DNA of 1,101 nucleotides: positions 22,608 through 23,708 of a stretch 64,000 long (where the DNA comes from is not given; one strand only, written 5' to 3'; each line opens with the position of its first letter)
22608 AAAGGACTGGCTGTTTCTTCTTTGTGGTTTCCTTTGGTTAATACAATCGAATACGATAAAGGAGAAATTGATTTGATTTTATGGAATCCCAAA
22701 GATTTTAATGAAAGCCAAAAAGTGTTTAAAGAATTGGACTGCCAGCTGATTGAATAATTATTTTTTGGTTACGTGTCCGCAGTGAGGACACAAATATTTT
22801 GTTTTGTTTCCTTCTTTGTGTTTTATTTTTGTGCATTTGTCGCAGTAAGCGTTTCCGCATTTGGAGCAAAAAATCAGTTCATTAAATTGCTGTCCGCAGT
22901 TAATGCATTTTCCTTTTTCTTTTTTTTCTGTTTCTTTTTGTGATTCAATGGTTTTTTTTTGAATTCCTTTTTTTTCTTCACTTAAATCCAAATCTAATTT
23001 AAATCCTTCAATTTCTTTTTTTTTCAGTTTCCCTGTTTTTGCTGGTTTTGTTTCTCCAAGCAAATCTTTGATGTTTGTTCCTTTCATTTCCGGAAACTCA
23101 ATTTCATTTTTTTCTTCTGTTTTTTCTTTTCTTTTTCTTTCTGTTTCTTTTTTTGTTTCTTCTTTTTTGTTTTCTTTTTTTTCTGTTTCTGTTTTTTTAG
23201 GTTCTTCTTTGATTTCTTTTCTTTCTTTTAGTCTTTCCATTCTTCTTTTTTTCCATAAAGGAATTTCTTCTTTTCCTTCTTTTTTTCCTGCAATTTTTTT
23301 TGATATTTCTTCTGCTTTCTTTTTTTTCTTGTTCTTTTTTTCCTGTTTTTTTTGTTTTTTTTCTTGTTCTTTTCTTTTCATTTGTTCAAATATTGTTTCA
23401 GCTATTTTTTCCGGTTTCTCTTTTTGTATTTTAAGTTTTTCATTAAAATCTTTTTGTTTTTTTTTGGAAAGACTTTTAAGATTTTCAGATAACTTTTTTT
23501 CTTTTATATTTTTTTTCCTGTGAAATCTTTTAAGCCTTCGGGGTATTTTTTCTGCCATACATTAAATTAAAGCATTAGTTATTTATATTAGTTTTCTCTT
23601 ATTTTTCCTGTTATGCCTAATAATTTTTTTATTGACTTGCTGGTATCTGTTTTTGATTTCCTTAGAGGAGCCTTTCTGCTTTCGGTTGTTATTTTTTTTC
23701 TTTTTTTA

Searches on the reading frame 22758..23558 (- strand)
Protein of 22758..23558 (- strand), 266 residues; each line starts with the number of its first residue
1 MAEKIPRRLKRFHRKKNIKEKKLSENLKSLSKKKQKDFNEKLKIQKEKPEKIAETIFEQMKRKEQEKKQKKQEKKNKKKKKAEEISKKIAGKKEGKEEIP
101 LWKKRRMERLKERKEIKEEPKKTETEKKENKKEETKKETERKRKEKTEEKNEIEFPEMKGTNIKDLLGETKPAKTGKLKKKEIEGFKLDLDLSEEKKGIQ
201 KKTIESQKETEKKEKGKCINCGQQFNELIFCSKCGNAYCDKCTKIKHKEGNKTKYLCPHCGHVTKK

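Call 102: search_protein_families(library=pfam, proteins=[window:22758-23558:-], max_evalue=0.5)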
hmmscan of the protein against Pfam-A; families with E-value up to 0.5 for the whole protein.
window:22758-23558:- (266 aa): 5 families
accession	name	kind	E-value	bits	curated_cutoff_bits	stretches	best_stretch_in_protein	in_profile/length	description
PF00628.35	PHD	-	0.0032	17.9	24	1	218-260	1-47/47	PHD-finger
PF01363.27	FYVE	-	0.037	14.6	27.8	1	211-263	4-64/67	FYVE zinc finger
PF22586.1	ANCHR-like_BBOX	-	0.037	14.6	27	1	218-252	2-34/39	ANCHR-like B-box zinc-binding domain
PF14634.12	zf-RING_5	-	0.15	12.5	27.9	1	217-261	1-42/43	zinc-RING finger domain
PF07191.17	Zn_ribbon_6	-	0.29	11.6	25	0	210-260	10-55/67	Double zinc ribbon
